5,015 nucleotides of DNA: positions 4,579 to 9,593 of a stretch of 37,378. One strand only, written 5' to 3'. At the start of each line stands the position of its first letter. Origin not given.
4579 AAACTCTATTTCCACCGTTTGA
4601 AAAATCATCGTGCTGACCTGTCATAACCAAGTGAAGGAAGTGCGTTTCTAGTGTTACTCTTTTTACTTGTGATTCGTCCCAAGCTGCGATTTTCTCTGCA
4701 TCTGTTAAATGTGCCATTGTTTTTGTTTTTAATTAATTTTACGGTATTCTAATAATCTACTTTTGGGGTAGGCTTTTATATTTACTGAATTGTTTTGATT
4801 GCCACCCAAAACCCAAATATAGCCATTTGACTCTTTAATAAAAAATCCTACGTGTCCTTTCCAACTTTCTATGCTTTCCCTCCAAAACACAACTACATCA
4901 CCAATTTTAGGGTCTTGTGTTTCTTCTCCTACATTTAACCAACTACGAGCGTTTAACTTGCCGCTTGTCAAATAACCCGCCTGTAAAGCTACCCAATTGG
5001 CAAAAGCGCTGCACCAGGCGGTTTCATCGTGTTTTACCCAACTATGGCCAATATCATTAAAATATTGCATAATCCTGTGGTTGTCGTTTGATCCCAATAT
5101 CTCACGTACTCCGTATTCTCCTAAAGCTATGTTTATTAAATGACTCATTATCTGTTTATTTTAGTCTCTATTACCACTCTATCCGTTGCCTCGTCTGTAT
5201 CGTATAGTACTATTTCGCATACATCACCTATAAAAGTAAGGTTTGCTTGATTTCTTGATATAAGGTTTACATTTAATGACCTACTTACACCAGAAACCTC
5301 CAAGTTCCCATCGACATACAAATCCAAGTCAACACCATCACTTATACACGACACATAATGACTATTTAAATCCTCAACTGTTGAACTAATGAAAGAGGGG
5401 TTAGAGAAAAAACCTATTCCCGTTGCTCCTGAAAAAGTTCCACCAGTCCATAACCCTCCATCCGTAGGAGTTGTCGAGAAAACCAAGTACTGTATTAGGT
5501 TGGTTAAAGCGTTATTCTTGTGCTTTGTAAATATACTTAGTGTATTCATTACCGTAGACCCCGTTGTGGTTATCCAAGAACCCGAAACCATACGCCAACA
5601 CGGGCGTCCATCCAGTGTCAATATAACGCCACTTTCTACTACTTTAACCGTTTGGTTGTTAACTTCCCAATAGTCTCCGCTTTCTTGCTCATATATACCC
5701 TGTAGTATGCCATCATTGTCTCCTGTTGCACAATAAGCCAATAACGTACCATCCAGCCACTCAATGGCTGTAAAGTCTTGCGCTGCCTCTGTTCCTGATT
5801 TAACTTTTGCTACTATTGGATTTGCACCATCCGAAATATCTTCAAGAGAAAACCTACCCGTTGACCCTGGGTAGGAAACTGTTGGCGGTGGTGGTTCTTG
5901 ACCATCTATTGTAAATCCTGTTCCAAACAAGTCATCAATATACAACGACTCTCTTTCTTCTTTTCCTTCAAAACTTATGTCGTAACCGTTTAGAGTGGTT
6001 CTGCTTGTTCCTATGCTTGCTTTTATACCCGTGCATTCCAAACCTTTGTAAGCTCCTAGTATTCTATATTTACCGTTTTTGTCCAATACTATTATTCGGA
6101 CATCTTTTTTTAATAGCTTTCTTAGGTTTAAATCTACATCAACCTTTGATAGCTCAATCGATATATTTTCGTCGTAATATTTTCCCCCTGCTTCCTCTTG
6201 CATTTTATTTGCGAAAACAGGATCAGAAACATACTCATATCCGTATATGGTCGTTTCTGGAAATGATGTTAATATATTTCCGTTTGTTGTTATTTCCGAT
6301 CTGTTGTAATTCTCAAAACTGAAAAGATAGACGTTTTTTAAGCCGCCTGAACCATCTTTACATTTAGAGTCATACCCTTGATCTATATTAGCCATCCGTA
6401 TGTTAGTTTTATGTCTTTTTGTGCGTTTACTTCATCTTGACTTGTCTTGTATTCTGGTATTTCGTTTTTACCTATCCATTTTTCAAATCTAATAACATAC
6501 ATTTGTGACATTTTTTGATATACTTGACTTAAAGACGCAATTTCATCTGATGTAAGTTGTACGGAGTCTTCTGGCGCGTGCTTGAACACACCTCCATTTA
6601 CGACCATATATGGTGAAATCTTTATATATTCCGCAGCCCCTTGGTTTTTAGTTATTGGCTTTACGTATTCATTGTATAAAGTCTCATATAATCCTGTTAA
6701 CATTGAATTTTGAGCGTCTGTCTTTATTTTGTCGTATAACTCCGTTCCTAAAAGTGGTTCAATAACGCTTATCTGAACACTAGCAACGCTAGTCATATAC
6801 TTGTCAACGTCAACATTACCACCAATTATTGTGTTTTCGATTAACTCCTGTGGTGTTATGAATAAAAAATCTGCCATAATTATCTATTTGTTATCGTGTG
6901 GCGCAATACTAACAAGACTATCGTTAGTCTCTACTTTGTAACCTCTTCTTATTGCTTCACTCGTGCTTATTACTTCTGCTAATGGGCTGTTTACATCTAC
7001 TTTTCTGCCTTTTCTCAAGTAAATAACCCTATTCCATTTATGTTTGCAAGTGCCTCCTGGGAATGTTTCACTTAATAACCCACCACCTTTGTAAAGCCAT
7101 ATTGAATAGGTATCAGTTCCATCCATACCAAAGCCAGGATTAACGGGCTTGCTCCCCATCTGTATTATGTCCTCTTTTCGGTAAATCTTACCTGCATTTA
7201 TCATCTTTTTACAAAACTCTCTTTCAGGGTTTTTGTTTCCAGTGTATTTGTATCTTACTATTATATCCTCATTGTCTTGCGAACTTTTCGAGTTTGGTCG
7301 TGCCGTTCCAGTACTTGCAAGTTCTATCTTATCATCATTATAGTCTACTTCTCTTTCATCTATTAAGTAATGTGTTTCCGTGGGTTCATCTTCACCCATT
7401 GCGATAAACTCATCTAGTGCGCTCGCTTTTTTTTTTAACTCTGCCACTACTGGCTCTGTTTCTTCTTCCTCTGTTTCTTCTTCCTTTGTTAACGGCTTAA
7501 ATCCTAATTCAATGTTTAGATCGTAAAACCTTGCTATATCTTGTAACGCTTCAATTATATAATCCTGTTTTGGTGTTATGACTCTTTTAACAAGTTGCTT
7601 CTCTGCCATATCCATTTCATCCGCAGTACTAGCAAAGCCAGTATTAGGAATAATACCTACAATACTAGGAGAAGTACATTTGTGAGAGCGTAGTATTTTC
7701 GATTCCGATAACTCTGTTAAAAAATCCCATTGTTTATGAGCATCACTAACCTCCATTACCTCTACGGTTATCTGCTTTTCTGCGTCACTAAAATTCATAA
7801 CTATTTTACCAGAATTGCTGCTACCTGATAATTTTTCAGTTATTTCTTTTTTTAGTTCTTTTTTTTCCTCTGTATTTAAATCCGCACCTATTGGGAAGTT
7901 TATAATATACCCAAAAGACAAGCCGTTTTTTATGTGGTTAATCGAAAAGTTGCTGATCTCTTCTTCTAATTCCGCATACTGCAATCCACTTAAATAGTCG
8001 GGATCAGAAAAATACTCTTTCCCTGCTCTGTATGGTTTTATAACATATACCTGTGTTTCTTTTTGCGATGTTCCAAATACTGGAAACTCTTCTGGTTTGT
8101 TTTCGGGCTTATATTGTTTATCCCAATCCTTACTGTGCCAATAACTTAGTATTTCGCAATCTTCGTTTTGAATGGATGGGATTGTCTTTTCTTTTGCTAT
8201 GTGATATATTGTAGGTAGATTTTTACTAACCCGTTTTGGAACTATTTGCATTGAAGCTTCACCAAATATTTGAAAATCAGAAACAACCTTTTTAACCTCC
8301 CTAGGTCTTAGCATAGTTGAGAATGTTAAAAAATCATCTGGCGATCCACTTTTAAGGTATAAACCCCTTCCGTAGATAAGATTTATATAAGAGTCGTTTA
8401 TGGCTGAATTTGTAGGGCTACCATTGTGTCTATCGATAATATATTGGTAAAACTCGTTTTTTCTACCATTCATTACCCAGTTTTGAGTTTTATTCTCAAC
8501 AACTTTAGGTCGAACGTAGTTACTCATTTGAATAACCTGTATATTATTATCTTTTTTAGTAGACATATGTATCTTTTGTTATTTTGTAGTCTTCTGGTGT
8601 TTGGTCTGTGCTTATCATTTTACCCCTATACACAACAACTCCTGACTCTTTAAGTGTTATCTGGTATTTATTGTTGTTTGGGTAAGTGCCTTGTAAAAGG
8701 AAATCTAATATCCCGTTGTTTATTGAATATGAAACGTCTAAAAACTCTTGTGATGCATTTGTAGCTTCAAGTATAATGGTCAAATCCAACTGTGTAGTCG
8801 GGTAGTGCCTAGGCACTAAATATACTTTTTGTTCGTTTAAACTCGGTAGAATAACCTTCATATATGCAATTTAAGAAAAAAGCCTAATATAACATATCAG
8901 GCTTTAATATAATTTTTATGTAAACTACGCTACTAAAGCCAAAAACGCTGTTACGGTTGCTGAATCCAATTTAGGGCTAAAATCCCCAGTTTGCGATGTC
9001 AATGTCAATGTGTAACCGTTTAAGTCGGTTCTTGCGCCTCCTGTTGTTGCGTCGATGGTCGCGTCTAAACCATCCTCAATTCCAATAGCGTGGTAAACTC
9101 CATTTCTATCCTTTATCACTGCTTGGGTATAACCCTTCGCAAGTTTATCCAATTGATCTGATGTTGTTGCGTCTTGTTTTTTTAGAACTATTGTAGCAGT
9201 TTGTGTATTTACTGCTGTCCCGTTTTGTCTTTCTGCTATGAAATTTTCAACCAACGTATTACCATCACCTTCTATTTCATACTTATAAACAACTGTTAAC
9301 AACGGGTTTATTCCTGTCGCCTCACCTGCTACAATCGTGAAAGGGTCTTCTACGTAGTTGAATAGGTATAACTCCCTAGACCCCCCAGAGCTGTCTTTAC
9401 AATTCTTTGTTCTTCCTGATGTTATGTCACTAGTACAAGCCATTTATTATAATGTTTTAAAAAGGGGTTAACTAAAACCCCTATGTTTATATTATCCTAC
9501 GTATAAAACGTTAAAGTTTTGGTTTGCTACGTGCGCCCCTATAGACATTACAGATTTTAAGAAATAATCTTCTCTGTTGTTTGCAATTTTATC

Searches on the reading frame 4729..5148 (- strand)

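Call 30: search_protein_families(library=phrogs, proteins=[window:4729-5148:-], max_evalue=0.001)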
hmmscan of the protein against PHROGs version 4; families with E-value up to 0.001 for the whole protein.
window:4729-5148:- (139 aa): 3 families
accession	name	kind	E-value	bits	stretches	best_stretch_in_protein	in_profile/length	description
phrog_1259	-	tail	1.1e-30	107.2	1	4-136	991-1127/1179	baseplate hub subunit and tail lysozyme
phrog_9589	-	lysis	3.5e-07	31.4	1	2-122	5-130/281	endolysin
phrog_21357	-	lysis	4.8e-06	27.2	1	4-123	7-133/225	endolysin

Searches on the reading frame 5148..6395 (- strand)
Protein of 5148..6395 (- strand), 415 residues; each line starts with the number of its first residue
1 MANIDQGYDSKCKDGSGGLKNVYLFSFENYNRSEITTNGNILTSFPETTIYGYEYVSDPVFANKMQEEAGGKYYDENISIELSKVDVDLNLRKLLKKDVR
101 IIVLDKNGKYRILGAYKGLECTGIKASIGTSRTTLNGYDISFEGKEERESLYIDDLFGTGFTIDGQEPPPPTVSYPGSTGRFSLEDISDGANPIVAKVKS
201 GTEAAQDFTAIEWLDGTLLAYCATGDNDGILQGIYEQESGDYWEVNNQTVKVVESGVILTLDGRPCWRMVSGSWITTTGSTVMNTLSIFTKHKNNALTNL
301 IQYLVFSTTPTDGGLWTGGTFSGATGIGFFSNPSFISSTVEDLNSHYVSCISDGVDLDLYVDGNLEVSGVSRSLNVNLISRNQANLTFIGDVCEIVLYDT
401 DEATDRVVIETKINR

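Call 30: search_protein_families(library=phrogs, proteins=[window:5148-6395:-], max_evalue=0.001)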
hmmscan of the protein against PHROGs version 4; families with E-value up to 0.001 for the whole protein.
window:5148-6395:- (415 aa): 1 family
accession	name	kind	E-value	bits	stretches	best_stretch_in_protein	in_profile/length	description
phrog_19091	-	unknown function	6e-24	85.7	1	4-162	5-169/181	-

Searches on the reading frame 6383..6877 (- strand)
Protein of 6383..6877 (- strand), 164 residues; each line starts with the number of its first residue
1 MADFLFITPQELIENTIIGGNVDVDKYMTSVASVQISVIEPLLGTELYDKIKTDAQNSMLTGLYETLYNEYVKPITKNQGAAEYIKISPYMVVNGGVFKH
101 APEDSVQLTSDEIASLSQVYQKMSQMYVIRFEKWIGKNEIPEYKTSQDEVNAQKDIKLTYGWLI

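Call 30: search_protein_families(library=phrogs, proteins=[window:6383-6877:-], max_evalue=0.001)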
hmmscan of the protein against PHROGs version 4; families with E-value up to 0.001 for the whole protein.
window:6383-6877:- (164 aa): 1 family
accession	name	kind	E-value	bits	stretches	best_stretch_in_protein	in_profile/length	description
phrog_35048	-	unknown function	1.5e-30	107.4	1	4-155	5-162/184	-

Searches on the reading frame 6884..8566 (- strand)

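Call 30: search_protein_families(library=phrogs, proteins=[window:6884-8566:-], max_evalue=0.001)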
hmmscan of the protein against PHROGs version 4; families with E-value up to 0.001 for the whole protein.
window:6884-8566:- (560 aa): 4 families
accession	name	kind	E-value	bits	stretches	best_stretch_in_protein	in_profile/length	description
phrog_33693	-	head and packaging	6.8e-116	388.9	1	10-558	2-551/560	portal protein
phrog_11226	-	head and packaging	1.3e-12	48.4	1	179-342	192-357/388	portal protein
phrog_68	-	head and packaging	3e-11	43.6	1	83-342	88-325/344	portal protein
phrog_12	-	head and packaging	9.3e-05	22.6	1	199-273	224-300/646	portal protein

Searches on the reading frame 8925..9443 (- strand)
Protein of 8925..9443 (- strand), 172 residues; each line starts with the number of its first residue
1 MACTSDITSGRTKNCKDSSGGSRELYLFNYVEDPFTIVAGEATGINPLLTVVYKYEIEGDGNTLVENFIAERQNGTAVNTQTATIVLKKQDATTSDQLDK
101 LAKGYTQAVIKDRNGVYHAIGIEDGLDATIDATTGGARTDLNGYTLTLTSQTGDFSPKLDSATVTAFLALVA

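Call 30: search_protein_families(library=phrogs, proteins=[window:8925-9443:-], max_evalue=0.001)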
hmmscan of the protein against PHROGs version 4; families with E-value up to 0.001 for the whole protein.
window:8925-9443:- (172 aa): 1 family
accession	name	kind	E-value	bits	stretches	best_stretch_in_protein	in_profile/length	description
phrog_19091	-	unknown function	5.8e-44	150.9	1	6-171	4-172/181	-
